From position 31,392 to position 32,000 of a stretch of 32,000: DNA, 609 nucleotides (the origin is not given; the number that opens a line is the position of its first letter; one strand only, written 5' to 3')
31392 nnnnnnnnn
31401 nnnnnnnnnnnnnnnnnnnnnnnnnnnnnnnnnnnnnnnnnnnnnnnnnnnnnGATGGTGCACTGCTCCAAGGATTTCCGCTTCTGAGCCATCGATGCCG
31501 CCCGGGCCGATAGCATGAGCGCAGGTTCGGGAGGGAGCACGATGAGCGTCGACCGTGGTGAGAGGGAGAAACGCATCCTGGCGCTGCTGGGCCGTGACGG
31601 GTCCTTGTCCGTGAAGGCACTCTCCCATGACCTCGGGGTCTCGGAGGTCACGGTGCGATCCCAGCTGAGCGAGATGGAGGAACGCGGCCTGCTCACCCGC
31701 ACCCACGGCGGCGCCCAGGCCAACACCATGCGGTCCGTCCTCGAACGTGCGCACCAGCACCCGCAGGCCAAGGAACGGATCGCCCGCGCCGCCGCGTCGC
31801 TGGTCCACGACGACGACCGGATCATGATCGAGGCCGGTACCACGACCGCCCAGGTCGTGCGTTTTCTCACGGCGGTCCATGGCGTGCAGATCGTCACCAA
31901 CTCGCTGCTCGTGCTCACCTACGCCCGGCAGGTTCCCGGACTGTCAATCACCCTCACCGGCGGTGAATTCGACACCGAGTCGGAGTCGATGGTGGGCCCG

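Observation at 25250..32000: Compact PTS / FSA-aldolase / glycyl-radical-enzyme / activase / DeoR cluster: a radical-dependent sugar-phosphate cleavage pathway in a high-GC actinobacterium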

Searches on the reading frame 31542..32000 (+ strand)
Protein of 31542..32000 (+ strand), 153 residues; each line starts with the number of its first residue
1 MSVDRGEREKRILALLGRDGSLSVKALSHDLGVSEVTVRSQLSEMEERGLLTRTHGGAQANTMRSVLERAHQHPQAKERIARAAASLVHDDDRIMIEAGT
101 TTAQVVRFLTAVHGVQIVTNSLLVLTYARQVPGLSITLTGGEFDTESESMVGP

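Call 10: search_protein_families(library=pfam, proteins=[window:31542-32000:+])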
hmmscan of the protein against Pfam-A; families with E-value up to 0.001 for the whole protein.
window:31542-32000:+ (153 aa): 12 families
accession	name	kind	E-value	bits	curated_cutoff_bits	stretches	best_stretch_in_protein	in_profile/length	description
PF00455.28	DeoRC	-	4e-21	76.1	31.8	1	73-153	2-82/160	DeoR C terminal sensor domain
PF08220.18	HTH_DeoR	-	1.1e-14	54.3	21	1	8-62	1-55/57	DeoR-like helix-turn-helix domain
PF13412.12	HTH_24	-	9.1e-08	32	21.9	1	8-51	4-47/48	Winged helix-turn-helix DNA-binding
PF13404.12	HTH_AsnC-type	-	1.2e-05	25.4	27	1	10-42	6-38/42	AsnC-type helix-turn-helix domain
PF08280.17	HTH_Mga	-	1.6e-05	25.2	23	1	7-46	5-44/59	M protein trans-acting positive regulator (MGA) HTH domain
PF01047.28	MarR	-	2.5e-05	24.5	24.6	1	11-55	7-51/59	MarR family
PF12802.13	MarR_2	-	4.3e-05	24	27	1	9-55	7-54/61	MarR family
PF08279.18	HTH_11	-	7.8e-05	22.9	25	1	8-49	1-43/55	HTH domain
PF00392.27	GntR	-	0.00012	22.1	27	1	21-57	23-60/64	Bacterial regulatory proteins, gntR family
PF25213.1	HVO_A0261_N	-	0.00016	21.9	35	1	9-57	13-60/86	HVO_A0261 N-terminal domain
PF09339.16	HTH_IclR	-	0.00034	20.8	22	1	11-53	7-50/52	IclR helix-turn-helix domain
PF07848.18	PaaX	-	0.0007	20.2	24.8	1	26-60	28-62/70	PaaX-like protein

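Call 11: search_protein_families(library=ncbifam, proteins=[window:31542-32000:+])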
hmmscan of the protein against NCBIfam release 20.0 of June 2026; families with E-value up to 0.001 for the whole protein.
window:31542-32000:+ (153 aa): 15 families
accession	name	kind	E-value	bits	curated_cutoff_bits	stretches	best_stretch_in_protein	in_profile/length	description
NF040755.1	AgaR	equivalog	5.1e-29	101.2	260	1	6-152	5-157/256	transcriptional repressor AgaR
NF041397.1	TranRegGlpR_Halo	equivalog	4.8e-26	91.9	300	1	7-153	5-154/253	HTH-type transcriptional regulator GlpR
NF007316.0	PRK09802.1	equivalog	4e-24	85.2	351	1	6-152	16-168/269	DeoR family transcriptional regulator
NF040887.2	trans_reg_YciT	exception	8.9e-24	84.4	450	1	8-153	4-148/246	DNA-binding transcriptional regulator YciT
NF007753.1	PRK10434.1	equivalog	1.2e-23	84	350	1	7-152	5-155/253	glucitol operon DNA-binding transcriptional repressor SrlR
NF040890.1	trans_reg_YgbI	equivalog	1.5e-19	70.5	400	1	7-152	5-154/253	DNA-binding transcriptional repressor YgbI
NF010034.0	PRK13509.1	equivalog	3.3e-17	62.7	244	1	7-150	5-152/251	HTH-type transcriptional regulator UlaR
NF008154.0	PRK10906.1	equivalog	7.3e-17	61.5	331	1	6-152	4-153/252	DeoR/GlpR family transcriptional regulator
NF007720.0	PRK10411.1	equivalog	1.9e-12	47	259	1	7-146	4-148/243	L-fucose operon activator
NF007961.0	PRK10681.1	equivalog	5.6e-12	45.6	244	1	1-146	1-148/252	DNA-binding transcriptional repressor DeoR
TIGR01884.1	cas_HTH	subfamily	1.2e-06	28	60.2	1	6-54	141-189/202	CRISPR-associated CARF protein Csa3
NF053660.1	ORF80_fam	equivalog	1.1e-05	25.2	95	1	9-64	4-59/70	ORF80 family leucine zipper DNA-binding protein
NF033788.1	HTH_metalloreg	subfamily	5.9e-05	22.8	55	1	11-58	15-62/77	metalloregulator ArsR/SmtB family transcription factor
NF040820.1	trans_reg_LrpA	equivalog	0.00055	19.9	250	0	7-52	4-49/141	HTH-type transcriptional regulator LrpA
NF040947.1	trans_reg_LysM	equivalog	0.00056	19.7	180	0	7-112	3-118/136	HTH-type transcriptional regulator LysM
